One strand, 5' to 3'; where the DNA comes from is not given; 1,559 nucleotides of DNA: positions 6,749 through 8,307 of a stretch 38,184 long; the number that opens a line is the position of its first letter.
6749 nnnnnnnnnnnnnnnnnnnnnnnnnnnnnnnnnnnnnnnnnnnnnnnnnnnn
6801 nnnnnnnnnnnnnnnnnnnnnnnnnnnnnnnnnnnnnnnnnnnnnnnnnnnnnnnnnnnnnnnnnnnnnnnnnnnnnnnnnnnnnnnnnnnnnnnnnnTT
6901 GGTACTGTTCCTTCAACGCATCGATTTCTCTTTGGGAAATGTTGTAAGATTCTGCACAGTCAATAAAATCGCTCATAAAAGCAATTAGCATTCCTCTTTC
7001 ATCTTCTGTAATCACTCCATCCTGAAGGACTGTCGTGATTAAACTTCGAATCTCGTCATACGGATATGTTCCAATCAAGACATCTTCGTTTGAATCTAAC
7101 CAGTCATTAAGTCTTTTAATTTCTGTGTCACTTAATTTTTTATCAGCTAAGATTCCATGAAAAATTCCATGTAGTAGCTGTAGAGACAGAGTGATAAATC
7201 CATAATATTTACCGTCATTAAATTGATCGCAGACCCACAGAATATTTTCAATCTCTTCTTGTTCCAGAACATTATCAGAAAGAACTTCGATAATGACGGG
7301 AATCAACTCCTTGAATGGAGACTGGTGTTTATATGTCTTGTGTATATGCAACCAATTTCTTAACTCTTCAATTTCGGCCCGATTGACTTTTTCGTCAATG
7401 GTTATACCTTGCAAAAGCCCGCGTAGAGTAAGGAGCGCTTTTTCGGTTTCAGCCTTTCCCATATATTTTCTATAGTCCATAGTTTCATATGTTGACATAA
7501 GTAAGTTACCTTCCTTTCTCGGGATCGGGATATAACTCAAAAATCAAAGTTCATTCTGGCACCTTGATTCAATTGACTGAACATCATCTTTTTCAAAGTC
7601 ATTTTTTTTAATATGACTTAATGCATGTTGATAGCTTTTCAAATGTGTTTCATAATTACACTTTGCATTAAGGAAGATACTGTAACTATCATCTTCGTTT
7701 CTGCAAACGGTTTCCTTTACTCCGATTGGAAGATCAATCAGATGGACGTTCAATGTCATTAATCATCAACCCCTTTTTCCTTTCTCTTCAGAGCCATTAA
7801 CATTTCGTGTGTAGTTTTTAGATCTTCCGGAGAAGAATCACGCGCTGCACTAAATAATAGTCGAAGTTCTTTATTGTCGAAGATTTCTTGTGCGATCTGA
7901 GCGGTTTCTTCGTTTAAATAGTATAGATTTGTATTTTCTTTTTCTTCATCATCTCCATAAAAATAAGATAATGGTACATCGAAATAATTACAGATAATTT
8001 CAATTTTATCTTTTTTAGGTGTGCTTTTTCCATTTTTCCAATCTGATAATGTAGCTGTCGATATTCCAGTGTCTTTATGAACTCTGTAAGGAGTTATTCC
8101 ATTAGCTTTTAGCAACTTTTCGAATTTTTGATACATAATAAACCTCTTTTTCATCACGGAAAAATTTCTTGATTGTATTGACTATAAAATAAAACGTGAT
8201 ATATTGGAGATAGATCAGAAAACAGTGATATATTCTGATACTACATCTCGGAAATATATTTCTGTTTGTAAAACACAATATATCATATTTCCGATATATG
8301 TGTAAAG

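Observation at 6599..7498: TerB-like repeat plus BRCT-domain protein co-transcribed with the CI repressor: possible undescribed prophage sensor or defence component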

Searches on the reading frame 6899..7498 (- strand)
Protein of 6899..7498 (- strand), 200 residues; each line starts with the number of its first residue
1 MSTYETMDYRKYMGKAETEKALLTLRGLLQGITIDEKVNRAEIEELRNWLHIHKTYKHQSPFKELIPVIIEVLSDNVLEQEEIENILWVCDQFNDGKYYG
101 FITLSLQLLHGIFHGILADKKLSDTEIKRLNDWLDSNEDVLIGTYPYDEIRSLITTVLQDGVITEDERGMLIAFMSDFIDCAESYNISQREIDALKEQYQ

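Call 24: search_solved_structures(query=A2, max_evalue=10, show_alignments=3)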
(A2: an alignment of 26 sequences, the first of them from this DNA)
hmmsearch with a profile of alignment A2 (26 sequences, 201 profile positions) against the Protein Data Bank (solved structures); distinct sequences matched with E-value up to 10: 3.
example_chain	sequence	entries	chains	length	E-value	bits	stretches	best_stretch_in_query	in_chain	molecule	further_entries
3emr_A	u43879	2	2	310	0.11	15.3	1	44-129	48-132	EctD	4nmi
6ld0_A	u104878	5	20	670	1.7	11.3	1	114-150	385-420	LacZ1 Beta-galactosidase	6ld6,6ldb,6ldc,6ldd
5z1b_A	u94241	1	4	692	1.8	11.3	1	114-150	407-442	Glycosyl hydrolase family 2, TIM barrel domain protein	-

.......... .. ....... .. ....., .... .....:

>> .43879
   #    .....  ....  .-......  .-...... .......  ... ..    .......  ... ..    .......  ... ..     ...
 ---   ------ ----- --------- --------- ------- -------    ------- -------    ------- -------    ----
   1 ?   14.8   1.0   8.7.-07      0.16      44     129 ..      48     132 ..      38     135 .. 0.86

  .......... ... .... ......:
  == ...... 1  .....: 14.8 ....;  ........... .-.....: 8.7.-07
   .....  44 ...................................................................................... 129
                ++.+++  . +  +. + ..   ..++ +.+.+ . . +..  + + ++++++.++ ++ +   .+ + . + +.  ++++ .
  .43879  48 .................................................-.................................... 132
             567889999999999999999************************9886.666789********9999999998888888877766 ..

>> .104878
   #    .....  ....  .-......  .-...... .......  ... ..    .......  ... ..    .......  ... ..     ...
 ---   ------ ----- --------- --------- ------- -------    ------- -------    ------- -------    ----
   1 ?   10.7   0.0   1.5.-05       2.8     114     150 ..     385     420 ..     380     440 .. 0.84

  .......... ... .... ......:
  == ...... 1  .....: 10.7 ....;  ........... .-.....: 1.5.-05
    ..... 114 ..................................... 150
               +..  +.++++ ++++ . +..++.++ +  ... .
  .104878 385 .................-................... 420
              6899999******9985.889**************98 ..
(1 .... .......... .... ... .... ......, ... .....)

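Call 25: search_protein_families(library=pfam, alignment_id=A2, max_evalue=10)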
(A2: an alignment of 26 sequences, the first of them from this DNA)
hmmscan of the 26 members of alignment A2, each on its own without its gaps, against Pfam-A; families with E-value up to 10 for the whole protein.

A. member 1, seq(200 aa): 4 families
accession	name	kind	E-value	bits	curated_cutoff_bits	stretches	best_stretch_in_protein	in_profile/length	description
PF22107.2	Pch2_N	-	0.078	14.1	27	1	32-99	9-72/91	Pch2 N-terminal domain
PF13711.11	DUF4160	-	0.097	13.3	23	0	116-142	35-61/65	Domain of unknown function (DUF4160)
PF19512.4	DUF6046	-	0.1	13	27.4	1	29-66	41-81/122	Domain of unknown function (DUF6046)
PF07261.16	DnaB_2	-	0.11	12.7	22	0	120-136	10-26/74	Replication initiation and membrane attachment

B. families by the number of members that match (of 26 scanned): 46 families (the first 25 are shown)
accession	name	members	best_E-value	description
PF05099.18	TerB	8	0.00062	Tellurite resistance protein TerB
PF04391.17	DUF533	5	9.7e-06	Protein of unknown function (DUF533)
PF22775.2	GA_3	5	0.05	GA-like domain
PF17727.6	CtsR_C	5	0.085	CtsR C-terminal dimerization domain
PF20940.2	SSV1_D-63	4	0.088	Sulfolobus spindle-shape virus 1, protein D-63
PF11646.13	DUF3258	3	0.027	Protein of unknown function DUF3258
PF13202.12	EF-hand_5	3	0.061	EF hand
PF09851.14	SHOCT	3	0.068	Short C-terminal domain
PF20195.4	DUF6558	2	0.0025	Phage tail protein N-terminal domain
PF06076.17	Orthopox_F14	2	0.016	Orthopoxvirus F14 protein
PF20612.3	SHOCT_2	2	0.033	SHOCT domain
PF16155.11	PnbB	2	0.057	4-hydroxylaminobenzoate lyase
PF25569.1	TPR_ZFYVE26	2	0.086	ZFYVE26-like, TPR repeats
PF00036.39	EF-hand_1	2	0.34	EF hand domain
PF18795.7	HSM3_N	1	0.00081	DNA mismatch repair protein HSM3, N terminal domain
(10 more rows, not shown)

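Call 30: predict_structure(alignment_id=A2)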
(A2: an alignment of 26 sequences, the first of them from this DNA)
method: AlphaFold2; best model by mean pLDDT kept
length: 200 residues; sequences in the alignment: 26
mean_pLDDT: 93.2   pTM: 0.89
mean pLDDT of the five models: 93.2, 91.5, 91.4, 90.0, 89.7
residues with pLDDT >= 90: 170; 70-90: 25; 50-70: 4; < 50: 1
segments of 3 or more residues with pLDDT < 50: none
pLDDT, mean of each block of 10 residues (from residue 1): 67 87 97 96 97 93 96 96 96 85 95 97 98 97 97 98 97 95 91 89
secondary structure, 60 per line:
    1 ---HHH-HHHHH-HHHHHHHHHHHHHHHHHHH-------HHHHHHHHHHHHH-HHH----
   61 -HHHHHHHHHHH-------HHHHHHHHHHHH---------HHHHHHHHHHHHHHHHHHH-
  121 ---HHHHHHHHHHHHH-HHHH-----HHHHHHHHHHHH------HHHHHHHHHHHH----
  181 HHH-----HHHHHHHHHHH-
elements in order: H8-12 H14-32 H40-52 H62-72 H80-91 H101-119 H124-136 H138-141 H147-158 H165-176 H189-199

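Call 33: fold_search(model_id=the predicted structure, library=pdb)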
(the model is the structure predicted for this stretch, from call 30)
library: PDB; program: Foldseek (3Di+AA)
matches with E <= 10: 35; with E <= 0.001: 0
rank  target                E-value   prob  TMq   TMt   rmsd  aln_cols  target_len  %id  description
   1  2gm8_B                2.0e+00  0.07  0.19  0.18  18.0       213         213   10  TenA Homolog/Thi-4 Thiaminase complexed with product 4-amino-5-hydroxymethyl-2-methylpyrimidine (released 2006-04-18)
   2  2gm8_A                2.9e+00  0.06  0.19  0.18  16.9       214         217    9  TenA Homolog/Thi-4 Thiaminase complexed with product 4-amino-5-hydroxymethyl-2-methylpyrimidine (released 2006-04-18)
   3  8r5s_G                3.2e+00  0.04  0.16  0.14  21.4       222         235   14  t113 - De-novo designed soluble homotetramer (released 2024-11-27)
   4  8r5s_A                3.7e+00  0.04  0.16  0.14  21.5       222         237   14  t113 - De-novo designed soluble homotetramer (released 2024-11-27)
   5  3qtn                  3.7e+00  0.04  0.18  0.12  18.4       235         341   12  Structure of S. pombe nuclear import adaptor Nro1 (Space group P6522) (released 2011-09-21)
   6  8r5s_E                4.0e+00  0.03  0.16  0.14  21.9       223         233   12  t113 - De-novo designed soluble homotetramer (released 2024-11-27)
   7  8evm_A                4.7e+00  0.04  0.20  0.18  13.9       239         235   13  De novo design of chlorophyll special pair containing protein assemblies (released 2024-05-15)
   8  6fes_B                5.6e+00  0.08  0.28  0.18  15.1       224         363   11  Crystal structure of novel repeat protein BRIC2 fused to DARPin D12 (released 2018-09-05)
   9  1mty_B                5.6e+00  0.03  0.20  0.13  17.7       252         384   11  METHANE MONOOXYGENASE HYDROXYLASE FROM METHYLOCOCCUS CAPSULATUS (BATH) (released 1997-04-21)
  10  8r5s_D                5.6e+00  0.02  0.16  0.14  22.0       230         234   14  t113 - De-novo designed soluble homotetramer (released 2024-11-27)
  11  6kkm_E                6.1e+00  0.04  0.19  0.13  16.8       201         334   13  Crystal structure of RbcL-Raf1 complex from Anabaena sp. PCC 7120 (released 2020-05-13)
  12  4p1n_B                6.1e+00  0.02  0.18  0.18  16.1       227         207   14  Crystal structure of Atg1-Atg13 complex (released 2014-05-07)
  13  3wfi_A                6.4e+00  0.04  0.16  0.12  16.7       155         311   15  The crystal structure of D-mandelate dehydrogenase (released 2014-07-23)
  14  2w53_B                6.4e+00  0.02  0.15  0.16  16.1       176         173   10  Structure of SmeT, the repressor of the Stenotrophomonas maltophilia multidrug efflux pump SmeDEF. (released 2009-04-07)
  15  4g12_A                7.1e+00  0.02  0.14  0.14  15.3       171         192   12  Crystal structure of putative TetR family transcriptional regulator, Fad35R, from Mycobacterium tuberculosis (released 2013-07-10)
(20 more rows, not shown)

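Call 83: search_protein_representatives(alignment_id=A2)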
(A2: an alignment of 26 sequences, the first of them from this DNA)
Query: 26 sequences, 201 profile positions. Proteins with E-value up to 0.001 (for the whole library): 2090; up to 1e-10: 985; up to 1e-30: 331. The best 150 are listed.
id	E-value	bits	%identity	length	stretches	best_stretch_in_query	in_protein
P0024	1.9e-80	285.5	-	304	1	4-201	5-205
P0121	2.5e-78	278.6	-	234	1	3-201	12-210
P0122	2.4e-76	272.1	-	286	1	4-193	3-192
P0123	4.6e-76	271.2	-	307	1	6-201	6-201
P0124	2.0e-74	265.9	-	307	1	3-200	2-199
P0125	4.6e-74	264.7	-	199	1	3-198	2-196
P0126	2.1e-73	262.5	-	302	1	5-199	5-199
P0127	6.3e-73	261.0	-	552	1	5-200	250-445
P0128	3.4e-72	258.6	-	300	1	4-201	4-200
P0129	3.8e-71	255.1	-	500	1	8-201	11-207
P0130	9.9e-71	253.8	-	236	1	4-200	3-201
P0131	1.5e-69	249.9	-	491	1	6-200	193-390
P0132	8.4e-68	244.2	-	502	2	13-200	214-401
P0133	2.0e-67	243.0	-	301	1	5-183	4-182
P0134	2.7e-67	242.6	-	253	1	3-201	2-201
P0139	1.5e-65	236.9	-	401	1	8-201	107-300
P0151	7.0e-62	224.9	-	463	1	5-200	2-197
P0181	2.4e-54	200.3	-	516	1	3-197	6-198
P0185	8.3e-54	198.5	-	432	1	7-189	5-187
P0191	8.1e-53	195.3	-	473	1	4-201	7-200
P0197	5.0e-52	192.7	-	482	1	13-201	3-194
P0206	4.4e-51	189.6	-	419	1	9-181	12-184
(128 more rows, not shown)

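Call 84: search_protein_families(library=pfam, proteins=[P0129, P0151, P0181, P0191, P0197, P0185, P0206, P0127, P0131, P0139], max_evalue=0.001)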
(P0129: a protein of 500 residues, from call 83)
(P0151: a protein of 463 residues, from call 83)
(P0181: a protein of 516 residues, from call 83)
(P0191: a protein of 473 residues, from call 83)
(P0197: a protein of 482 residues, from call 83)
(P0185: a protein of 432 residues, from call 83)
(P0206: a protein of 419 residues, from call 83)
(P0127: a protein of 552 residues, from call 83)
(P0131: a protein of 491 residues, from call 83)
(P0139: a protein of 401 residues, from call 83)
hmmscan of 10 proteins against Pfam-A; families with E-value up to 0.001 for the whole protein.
P0129 (500 aa): 4 families
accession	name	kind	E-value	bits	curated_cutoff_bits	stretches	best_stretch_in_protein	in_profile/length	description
PF00929.31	RNase_T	-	2.8e-24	87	24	1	337-489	1-164/164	Exonuclease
PF00533.33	BRCT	-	2.8e-08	34.3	21.3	1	217-268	3-55/78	BRCA1 C Terminus (BRCT) domain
PF13482.12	RNase_H_2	-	0.0001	22.7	22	0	339-469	3-114/165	RNase_H superfamily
PF12738.14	PTCB-BRCT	-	0.00021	21.7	22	1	225-264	3-41/63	twin BRCT domain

P0151 (463 aa): 2 families
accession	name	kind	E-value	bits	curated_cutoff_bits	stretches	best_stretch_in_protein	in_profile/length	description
PF00533.33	BRCT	-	2e-09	38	21.3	1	212-265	7-52/78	BRCA1 C Terminus (BRCT) domain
PF12738.14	PTCB-BRCT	-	0.00015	22.1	22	1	216-275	3-52/63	twin BRCT domain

P0181 (516 aa): 1 family
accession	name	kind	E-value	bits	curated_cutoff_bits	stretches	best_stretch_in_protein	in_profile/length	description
PF00533.33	BRCT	-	6.3e-07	30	21.3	1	211-262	6-52/78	BRCA1 C Terminus (BRCT) domain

P0191 (473 aa): 6 families
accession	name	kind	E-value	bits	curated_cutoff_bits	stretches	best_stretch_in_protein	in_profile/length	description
PF00533.33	BRCT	-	3.3e-27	95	21.3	2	400-468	7-76/78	BRCA1 C Terminus (BRCT) domain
PF12826.13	HHH_2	-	1.1e-15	58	27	1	316-375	3-62/64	Helix-hairpin-helix motif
PF12738.14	PTCB-BRCT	-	1.2e-12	48.1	22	1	412-461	10-59/63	twin BRCT domain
PF00633.29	HHH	-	6.6e-08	32.5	24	1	338-367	1-30/30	Helix-hairpin-helix motif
PF16589.12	BRCT_2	-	6.3e-07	30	27.3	0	213-259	3-49/86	BRCT domain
PF14520.12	HHH_5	-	0.00084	20.2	27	0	321-367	7-54/57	Helix-hairpin-helix domain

P0197 (482 aa): 1 family
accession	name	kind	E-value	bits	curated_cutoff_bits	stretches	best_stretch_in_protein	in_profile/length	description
PF00533.33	BRCT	-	2e-06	28.4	21.3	1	207-275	6-66/78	BRCA1 C Terminus (BRCT) domain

P0185 (432 aa): 1 family
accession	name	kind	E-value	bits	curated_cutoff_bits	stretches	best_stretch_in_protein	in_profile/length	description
PF00533.33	BRCT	-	1.5e-09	38.3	21.3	1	206-259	7-52/78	BRCA1 C Terminus (BRCT) domain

P0206 (419 aa): 3 families
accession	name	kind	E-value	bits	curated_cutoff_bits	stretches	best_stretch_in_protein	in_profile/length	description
PF00533.33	BRCT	-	9e-21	74.3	21.3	1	343-414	3-75/78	BRCA1 C Terminus (BRCT) domain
PF12738.14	PTCB-BRCT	-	1.2e-09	38.4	22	1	353-408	5-59/63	twin BRCT domain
PF16589.12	BRCT_2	-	5.3e-08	33.5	27.3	1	346-408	3-65/86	BRCT domain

P0127 (552 aa): 1 family
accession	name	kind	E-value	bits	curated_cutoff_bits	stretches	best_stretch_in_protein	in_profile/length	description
PF00533.33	BRCT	-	5.7e-07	30.1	21.3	1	459-507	6-55/78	BRCA1 C Terminus (BRCT) domain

P0131 (491 aa): 2 families
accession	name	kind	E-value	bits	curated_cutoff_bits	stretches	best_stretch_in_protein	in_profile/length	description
PF00929.31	RNase_T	-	1.8e-17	64.8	24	1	20-170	1-164/164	Exonuclease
PF00533.33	BRCT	-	2.9e-08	34.2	21.3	1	400-455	2-52/78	BRCA1 C Terminus (BRCT) domain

P0139 (401 aa): 0 families

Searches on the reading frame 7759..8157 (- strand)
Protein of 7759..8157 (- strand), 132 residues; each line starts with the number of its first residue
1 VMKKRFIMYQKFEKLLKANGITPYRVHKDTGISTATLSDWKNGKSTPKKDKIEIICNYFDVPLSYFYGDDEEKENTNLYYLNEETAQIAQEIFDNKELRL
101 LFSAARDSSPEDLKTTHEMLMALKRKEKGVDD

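Call 3: search_protein_families(library=pfam, proteins=[window:7759-8157:-], max_evalue=0.1)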
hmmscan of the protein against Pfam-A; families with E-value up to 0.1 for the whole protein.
window:7759-8157:- (132 aa): 6 families
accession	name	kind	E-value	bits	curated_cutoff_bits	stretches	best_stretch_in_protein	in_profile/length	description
PF13443.12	HTH_26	-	3.9e-10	40.3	22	1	12-62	2-53/63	Cro/C1-type HTH DNA-binding domain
PF01381.28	HTH_3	-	3.9e-09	36.8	23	1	14-66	3-55/55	Helix-turn-helix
PF12844.13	HTH_19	-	1.1e-06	28.9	30.2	1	10-66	2-58/64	Helix-turn-helix domain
PF13560.12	HTH_31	-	0.0069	17.1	27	1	18-62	12-57/64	Helix-turn-helix domain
PF20317.4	HTH_60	-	0.061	14.1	24.1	1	10-61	8-59/140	Helix-turn-helix domain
PF13384.12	HTH_23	-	0.072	13.4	24.6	0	16-42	13-39/50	Homeodomain-like domain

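Call 4: search_protein_families(library=padloc, proteins=[window:7759-8157:-], max_evalue=0.1)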
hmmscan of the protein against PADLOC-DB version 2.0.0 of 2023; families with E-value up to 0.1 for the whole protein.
window:7759-8157:- (132 aa): 16 families
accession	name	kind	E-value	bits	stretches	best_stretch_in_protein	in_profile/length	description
PDLC03951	RmrA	-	5.7e-10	36.7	1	10-98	11-97/400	-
PDLC03954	RmrA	-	1.1e-09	35.7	1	10-86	13-89/380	-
PDLC03947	RmrA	-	5.9e-08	29.9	1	4-84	8-88/383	-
PDLC03948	RmrA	-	1.2e-07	29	1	11-84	12-88/397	-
PDLC03944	RmrA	-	6.8e-07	26.7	1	21-87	20-87/384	-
PDLC02926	HTH_VI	-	2.5e-06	25.7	1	26-77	20-72/92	-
PDLC03953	RmrA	-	7.8e-06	23.3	1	19-87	17-85/373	-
PDLC04142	capH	-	1.8e-05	23.7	1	11-127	10-102/103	capH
PDLC03949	RmrA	-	4.9e-05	20.3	1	19-74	14-69/363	-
PDLC03946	RmrA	-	7.1e-05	19.7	1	20-77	15-72/357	-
PDLC03952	RmrA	-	0.00022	18.2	1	4-74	19-89/395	-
PDLC03956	RmrA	-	0.0023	15.1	1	27-80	29-82/399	-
PDLC03667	Control_protein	-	0.0031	15.8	1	29-73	27-71/101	control protein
PDLC03945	RmrA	-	0.0038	14.4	1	11-77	6-77/394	-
PDLC03950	RmrA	-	0.0039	14.2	1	20-71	15-66/369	-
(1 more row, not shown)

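Call 5: search_protein_families(library=phrogs, proteins=[window:7759-8157:-], max_evalue=0.1)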
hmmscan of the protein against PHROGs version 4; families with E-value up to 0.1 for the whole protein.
window:7759-8157:- (132 aa): 26 families (the best 25 are shown)
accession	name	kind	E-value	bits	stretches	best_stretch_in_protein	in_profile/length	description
phrog_8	-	transcription regulation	2e-17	64.7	1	2-97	71-150/346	transcriptional regulator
phrog_2967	-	transcription regulation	3.7e-13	50.5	1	3-77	6-78/225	transcriptional regulator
phrog_3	-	transcription regulation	4.8e-12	47.4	1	1-92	82-168/430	transcriptional repressor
phrog_4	-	transcription regulation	2.5e-10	40.9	1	3-85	132-205/400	transcriptional repressor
phrog_2439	-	transcription regulation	9.3e-09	35.6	1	12-89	12-89/367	transcriptional regulator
phrog_3557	-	transcription regulation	4.4e-05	24.7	1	22-110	27-123/142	transcriptional regulator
phrog_3037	-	transcription regulation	4.6e-05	24.3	1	26-78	34-86/189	transcriptional repressor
phrog_1529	-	unknown function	4.9e-05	24.5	1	8-46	7-44/209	-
phrog_296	-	integration and excision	7e-05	22.7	1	8-53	228-273/626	DNA transposition protein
phrog_638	-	transcription regulation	0.00015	22.7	1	24-58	21-55/145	transcriptional regulator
phrog_1994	-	DNA, RNA and nucleotide metabolism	0.00047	21.1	1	11-78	3-70/170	DNA binding protein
phrog_18749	-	unknown function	0.0012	19.8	1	5-49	100-143/161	-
phrog_1124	-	transcription regulation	0.0057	17.2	1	2-62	3-62/177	transcriptional regulator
phrog_3949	-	transcription regulation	0.0059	17.7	1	23-63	29-69/161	transcriptional repressor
phrog_2328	-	transcription regulation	0.012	16.5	1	14-72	22-80/128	transcriptional repressor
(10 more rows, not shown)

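Call 6: search_protein_families(library=ncbifam, proteins=[window:7759-8157:-], max_evalue=0.1)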
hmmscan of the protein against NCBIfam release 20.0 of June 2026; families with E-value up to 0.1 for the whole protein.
window:7759-8157:- (132 aa): 9 families
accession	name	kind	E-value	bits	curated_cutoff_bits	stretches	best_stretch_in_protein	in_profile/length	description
NF041951.1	phage_RstR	subfamily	2.9e-06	27.5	80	1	10-85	5-81/108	RstR family transcriptional repressor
NF010465.0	PRK13890.1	equivalog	1.8e-05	24.8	96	1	6-69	4-67/121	conjugal transfer protein TrbA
NF007408.0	PRK09943.1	equivalog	0.0016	18.1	211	1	4-84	4-84/185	HTH-type transcriptional regulator PuuR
NF041575.1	antitoxPezA_Strep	equivalog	0.0024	17.9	290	1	14-70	8-64/158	type II toxin-antitoxin system antitoxin PezA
NF007257.0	PRK09706.1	subfamily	0.0031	17.3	101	1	17-112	15-106/135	transcriptional repressor DicA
NF052239.1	antitox_spr1629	equivalog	0.0049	16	335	1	12-100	7-100/377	spr1629 family repressor/antitoxin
NF047542.1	telomere_Tap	equivalog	0.02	13.6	600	1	13-59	23-69/695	telomere-associated protein Tap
TIGR01537.1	portal_HK97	equivalog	0.025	13.7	112.05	1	48-81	235-271/343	phage portal protein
NF041677.1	trans_regClgR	equivalog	0.029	14.5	170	1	19-74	20-75/113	transcriptional regulator ClgR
